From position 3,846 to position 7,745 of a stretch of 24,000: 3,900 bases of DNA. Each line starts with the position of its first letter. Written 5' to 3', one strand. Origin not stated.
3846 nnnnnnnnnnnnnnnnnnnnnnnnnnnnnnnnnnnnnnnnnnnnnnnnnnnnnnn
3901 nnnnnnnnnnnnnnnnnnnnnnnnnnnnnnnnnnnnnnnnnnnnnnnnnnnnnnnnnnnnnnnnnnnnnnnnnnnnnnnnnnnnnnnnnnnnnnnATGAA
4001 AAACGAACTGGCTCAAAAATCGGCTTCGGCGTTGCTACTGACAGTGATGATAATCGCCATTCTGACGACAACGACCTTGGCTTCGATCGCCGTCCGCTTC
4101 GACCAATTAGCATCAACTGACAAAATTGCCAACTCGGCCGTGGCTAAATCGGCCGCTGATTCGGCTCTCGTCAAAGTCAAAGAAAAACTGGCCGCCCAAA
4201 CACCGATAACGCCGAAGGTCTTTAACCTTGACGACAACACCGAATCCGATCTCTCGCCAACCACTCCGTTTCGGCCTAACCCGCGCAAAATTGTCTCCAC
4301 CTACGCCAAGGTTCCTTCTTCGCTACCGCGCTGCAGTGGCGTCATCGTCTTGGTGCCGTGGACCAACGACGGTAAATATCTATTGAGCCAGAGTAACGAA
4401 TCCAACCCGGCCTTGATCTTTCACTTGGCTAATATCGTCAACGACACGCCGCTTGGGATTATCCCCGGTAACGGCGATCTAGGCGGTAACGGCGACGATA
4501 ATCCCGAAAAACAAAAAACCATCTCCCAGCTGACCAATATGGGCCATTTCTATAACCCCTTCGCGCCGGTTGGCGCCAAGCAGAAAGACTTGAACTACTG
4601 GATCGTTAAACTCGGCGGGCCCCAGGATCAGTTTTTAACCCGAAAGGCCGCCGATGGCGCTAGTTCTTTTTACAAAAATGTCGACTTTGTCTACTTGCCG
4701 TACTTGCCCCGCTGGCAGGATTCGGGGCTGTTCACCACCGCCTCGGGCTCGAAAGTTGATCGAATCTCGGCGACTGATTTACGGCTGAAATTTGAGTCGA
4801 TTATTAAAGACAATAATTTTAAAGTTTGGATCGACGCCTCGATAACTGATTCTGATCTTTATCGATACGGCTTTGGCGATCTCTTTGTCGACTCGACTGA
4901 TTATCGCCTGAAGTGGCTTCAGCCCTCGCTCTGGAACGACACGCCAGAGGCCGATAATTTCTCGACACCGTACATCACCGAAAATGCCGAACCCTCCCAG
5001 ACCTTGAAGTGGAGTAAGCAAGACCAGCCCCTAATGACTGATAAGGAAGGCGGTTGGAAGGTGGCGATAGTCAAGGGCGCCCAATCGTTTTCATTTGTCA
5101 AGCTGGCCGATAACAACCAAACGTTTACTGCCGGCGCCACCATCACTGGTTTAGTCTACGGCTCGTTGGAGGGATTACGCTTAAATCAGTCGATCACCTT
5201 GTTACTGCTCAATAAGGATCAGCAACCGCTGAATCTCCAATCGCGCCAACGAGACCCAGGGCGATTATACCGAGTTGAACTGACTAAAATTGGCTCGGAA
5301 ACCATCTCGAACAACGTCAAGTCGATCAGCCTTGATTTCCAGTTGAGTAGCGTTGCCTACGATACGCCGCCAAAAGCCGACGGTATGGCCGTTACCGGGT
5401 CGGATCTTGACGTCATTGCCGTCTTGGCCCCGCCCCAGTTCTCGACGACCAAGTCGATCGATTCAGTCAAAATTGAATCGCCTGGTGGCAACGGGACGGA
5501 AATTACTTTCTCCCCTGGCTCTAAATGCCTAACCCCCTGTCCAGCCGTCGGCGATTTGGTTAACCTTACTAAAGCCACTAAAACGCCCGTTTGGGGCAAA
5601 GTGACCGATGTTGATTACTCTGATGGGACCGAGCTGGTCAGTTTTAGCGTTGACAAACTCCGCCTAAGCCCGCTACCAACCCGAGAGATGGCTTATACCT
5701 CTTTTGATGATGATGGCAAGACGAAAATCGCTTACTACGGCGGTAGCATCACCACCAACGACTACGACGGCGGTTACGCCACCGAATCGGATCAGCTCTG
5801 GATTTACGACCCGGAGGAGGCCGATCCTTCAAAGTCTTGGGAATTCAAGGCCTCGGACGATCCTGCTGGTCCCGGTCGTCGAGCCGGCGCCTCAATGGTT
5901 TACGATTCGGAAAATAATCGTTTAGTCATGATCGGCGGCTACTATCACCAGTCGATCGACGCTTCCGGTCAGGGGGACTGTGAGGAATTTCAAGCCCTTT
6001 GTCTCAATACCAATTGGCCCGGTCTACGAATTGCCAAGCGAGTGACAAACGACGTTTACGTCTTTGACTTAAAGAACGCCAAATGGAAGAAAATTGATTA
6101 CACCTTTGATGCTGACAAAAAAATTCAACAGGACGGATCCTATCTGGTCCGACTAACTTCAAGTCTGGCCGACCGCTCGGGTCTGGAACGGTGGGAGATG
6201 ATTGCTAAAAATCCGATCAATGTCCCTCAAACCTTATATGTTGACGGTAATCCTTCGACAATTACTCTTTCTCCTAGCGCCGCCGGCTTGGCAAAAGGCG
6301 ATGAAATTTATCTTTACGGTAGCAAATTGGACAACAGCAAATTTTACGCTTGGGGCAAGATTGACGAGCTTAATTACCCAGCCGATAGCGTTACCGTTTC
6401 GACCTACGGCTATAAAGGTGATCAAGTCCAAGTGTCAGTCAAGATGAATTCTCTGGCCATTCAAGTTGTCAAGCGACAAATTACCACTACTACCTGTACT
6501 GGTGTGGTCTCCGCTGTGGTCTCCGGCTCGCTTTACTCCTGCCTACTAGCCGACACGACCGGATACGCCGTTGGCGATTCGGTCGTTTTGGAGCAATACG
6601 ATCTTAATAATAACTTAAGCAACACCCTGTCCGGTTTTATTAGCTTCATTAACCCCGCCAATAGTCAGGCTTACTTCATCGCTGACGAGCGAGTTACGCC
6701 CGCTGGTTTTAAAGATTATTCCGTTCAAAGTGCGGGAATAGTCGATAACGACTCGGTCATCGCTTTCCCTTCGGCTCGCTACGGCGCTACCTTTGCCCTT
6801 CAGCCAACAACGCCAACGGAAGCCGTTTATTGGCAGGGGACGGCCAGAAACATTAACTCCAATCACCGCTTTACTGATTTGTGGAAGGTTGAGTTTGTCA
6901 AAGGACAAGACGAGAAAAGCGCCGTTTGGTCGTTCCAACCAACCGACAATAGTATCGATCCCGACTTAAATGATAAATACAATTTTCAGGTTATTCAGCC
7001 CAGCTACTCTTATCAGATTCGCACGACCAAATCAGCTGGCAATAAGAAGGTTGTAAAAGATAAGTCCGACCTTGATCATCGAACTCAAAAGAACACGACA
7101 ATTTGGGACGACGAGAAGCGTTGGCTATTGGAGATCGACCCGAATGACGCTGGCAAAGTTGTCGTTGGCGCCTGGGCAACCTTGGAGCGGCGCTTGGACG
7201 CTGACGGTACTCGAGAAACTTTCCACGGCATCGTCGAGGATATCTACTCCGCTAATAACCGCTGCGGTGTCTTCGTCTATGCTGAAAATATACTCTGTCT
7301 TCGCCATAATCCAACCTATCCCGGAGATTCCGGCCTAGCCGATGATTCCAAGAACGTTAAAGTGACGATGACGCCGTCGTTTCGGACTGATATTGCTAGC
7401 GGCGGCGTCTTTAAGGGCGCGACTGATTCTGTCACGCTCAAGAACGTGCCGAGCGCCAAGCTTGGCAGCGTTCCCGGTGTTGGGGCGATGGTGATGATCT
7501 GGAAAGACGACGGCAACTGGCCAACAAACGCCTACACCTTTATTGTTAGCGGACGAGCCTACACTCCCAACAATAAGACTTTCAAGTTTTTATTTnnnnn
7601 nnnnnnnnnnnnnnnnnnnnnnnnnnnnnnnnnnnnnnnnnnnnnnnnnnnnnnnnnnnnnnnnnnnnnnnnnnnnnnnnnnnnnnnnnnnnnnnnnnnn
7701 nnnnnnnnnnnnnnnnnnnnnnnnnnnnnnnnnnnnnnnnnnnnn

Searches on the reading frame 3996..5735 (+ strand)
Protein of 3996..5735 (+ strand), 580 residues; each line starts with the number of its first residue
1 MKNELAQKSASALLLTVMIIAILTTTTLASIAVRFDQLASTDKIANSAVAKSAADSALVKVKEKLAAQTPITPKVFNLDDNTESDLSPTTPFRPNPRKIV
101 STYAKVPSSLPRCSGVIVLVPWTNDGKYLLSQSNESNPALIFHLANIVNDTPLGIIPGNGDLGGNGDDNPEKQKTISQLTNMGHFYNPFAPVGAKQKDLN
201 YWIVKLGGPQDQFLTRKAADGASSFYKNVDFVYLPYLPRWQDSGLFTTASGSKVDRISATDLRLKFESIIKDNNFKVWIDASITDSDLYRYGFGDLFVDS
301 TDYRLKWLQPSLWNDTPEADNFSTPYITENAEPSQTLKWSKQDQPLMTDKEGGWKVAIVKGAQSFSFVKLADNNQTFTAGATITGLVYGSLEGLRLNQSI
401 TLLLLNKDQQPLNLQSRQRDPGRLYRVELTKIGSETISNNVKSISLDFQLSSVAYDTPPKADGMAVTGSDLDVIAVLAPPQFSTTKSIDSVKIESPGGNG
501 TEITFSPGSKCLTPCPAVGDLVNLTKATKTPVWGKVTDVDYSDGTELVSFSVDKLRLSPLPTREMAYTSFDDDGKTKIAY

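Call 34: predict_structure(alignment_id=A2)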
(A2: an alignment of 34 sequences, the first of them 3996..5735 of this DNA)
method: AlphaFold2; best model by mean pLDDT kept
length: 580 residues; sequences in the alignment: 34
mean_pLDDT: 74.0   pTM: 0.66
mean pLDDT of the five models: 74.0, 72.9, 71.9, 71.8, 59.4
residues with pLDDT >= 90: 135; 70-90: 249; 50-70: 107; < 50: 89
segments of 3 or more residues with pLDDT < 50: 1-54, 88-110, 564-567
pLDDT, mean of each block of 10 residues (from residue 1): 36 40 37 34 37 50 59 53 51 35 34 82 78 75 86 77 64 77 84 89 87 87 84 84 70 76 90 82 68 77 65 61 63 62 82 91 87 91 90 90 90 88 94 82 89 95 93 89 87 75 83 85 91 90 89 86 54 67
secondary structure, 60 per line:
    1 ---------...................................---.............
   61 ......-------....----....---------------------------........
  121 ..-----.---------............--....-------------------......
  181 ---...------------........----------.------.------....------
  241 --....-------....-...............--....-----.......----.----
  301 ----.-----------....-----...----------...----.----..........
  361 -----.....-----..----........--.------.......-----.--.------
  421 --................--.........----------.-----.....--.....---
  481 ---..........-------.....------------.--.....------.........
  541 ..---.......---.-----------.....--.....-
elements in order: H10-44 H48-66 E74-77 E82-85 E113-122 H138-149 H176-180 E184-186 H199-202 E203-206 E231-234 E243-246 E254-257 H259-273 E276-279 H285-291 H317-320 E326-328 E339-341 E351-360 E366-370 E382-389 E399-405 E423-438 E441-449 E473-477 E484-493 E501-505 E521-525 E532-542 E546-552 E568-572 E575-579

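Call 38: fold_search(model_id=the predicted structure, library=pdb)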
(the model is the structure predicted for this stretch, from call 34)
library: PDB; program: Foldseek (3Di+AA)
matches with E <= 10: 1967; with E <= 0.001: 0
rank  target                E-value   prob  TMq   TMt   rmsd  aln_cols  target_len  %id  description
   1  9me6_J                3.9e-03  0.14  0.08  0.16  17.5       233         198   14  Antibody fragments from mAb21, mAb475, and mAb824 bound to the adhesin protein FimH (released 2025-11-26)
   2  5usl_H                5.8e-03  0.13  0.08  0.15  19.0       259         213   13  Structure of vaccinia virus D8 protein bound to human Fab vv304 (released 2017-09-20)
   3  7a0x_C                6.1e-03  0.14  0.07  0.16  19.3       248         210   12  Structure of dimeric sodium proton antiporter NhaA, at pH 6.0, crystallized with chimeric Fab antibodies (released 2022-02-23)
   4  6id4_L                8.1e-03  0.21  0.09  0.18  18.2       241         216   10  Defining the structural basis for human alloantibody binding to human leukocyte antigen allele HLA-A*11:01 (released 2019-02-06)
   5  7s0e_H                9.1e-03  0.15  0.09  0.17  16.5       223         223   14  Structure of the SARS-CoV-2 S1 subunit in complex with antibody N-612-004 (released 2021-10-06)
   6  8gv0_A                9.6e-03  0.20  0.10  0.19  18.5       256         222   13  Crystal structure of anti-FIXa IgG fab without FAST-Ig mutations (released 2023-06-28)
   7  5w1k_B                1.0e-02  0.15  0.10  0.18  18.3       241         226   13  JUNV GP1 CR1-10 Fab CR1-28 Fab complex (released 2018-05-30)
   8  8kdm_E                1.0e-02  0.12  0.08  0.16  20.1       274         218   11  Structure of SARS-CoV Spike protein complexed with antibody PW5-5 (released 2024-08-14)
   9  9axr_A                1.0e-02  0.08  0.08  0.14  17.5       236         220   12  Crystal Structure of HY18-5B1_Ch Fab in Complex with Fentanyl (released 2024-10-02)
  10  8tjt_F                1.1e-02  0.11  0.08  0.16  20.1       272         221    9  The Fab fragment of an anti-glucagon receptor (GCGR) antibody (released 2024-02-14)
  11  7lq7_T                1.1e-02  0.11  0.08  0.15  18.9       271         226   12  Crystal structure of SARS-CoV-2 receptor binding domain in complex with antibodies CV503 and COVA1-16 (released 2021-09-15)
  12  8vun_G                1.1e-02  0.10  0.07  0.14  20.5       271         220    8  Human GluN1-2A With Fab 008-218 (released 2024-09-11)
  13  5vic_H                1.1e-02  0.13  0.09  0.18  18.7       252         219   12  Crystal structure of anti-Zika antibody Z004 bound to DENV-1 Envelope protein DIII (released 2017-05-03)
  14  6id4_D                1.2e-02  0.16  0.08  0.17  18.6       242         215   11  Defining the structural basis for human alloantibody binding to human leukocyte antigen allele HLA-A*11:01 (released 2019-02-06)
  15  5w4l_B                1.3e-02  0.21  0.10  0.22  19.3       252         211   13  Crystal structure of the non-neutralizing and ADCC-potent C11-like antibody N12-i3 in complex with HIV-1 clade A/E gp1 (released 2017-11-15)
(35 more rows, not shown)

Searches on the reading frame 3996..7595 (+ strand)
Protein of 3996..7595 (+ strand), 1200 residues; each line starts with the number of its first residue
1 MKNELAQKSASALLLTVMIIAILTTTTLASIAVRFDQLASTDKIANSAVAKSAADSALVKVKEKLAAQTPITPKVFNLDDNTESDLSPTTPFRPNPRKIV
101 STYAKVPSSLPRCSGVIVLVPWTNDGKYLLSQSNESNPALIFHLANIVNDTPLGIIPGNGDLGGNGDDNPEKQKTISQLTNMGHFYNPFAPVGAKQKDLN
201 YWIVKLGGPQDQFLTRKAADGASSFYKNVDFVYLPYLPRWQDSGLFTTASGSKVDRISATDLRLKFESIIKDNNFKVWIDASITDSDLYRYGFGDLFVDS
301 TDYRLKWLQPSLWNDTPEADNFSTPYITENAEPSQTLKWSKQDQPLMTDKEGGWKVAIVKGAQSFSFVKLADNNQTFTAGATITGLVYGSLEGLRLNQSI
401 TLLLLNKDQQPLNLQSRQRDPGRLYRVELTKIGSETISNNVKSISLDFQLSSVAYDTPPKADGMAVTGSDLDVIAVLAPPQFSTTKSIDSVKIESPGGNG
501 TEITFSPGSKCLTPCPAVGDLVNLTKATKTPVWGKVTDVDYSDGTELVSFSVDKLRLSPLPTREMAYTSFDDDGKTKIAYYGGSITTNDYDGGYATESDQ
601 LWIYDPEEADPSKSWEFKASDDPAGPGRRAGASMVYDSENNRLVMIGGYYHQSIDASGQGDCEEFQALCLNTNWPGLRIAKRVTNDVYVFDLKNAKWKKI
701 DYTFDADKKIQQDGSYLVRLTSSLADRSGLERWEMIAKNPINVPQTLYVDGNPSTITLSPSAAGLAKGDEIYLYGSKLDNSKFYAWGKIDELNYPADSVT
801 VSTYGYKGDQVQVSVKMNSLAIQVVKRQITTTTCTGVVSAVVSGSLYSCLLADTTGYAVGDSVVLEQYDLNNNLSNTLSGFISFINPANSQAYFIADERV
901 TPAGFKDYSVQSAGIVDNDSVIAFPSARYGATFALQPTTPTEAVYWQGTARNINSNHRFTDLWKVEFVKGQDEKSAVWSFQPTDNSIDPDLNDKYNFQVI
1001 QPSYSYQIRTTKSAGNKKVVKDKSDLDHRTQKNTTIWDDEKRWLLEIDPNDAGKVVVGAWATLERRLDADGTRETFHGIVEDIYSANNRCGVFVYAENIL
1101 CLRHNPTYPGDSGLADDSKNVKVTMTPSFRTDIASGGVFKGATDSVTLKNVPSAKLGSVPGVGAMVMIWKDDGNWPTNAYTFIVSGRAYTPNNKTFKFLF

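Call 64: search_protein_representatives(protein=window:3996-7595:+)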
Query: 1200 residues. Proteins with E-value up to 0.001 (for the whole library): 83; up to 1e-10: 30; up to 1e-30: 21. The best 83 are listed.
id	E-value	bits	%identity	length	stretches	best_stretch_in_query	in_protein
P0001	0.0e+00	2746.4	100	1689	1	1-1200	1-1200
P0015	0.0e+00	1160.9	52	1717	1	7-1198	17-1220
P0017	0.0e+00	1061.3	48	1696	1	8-1198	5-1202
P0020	0.0e+00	1041.0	48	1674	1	7-1196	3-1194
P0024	1.8e-290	983.0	47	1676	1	7-1198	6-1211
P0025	6.6e-286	967.9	46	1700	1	8-1199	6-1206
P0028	8.1e-238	808.7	43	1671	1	10-1190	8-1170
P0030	4.4e-209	713.5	40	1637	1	9-1171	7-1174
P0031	4.2e-188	644.0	40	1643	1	5-1174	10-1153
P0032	7.9e-179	613.3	38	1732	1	9-1194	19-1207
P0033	1.0e-178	613.0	37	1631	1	10-1187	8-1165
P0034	1.8e-175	602.2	38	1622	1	8-1189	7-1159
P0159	3.8e-173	594.5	39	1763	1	10-1055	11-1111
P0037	1.7e-165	569.1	38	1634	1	6-1193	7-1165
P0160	1.6e-163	562.6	44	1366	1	442-1191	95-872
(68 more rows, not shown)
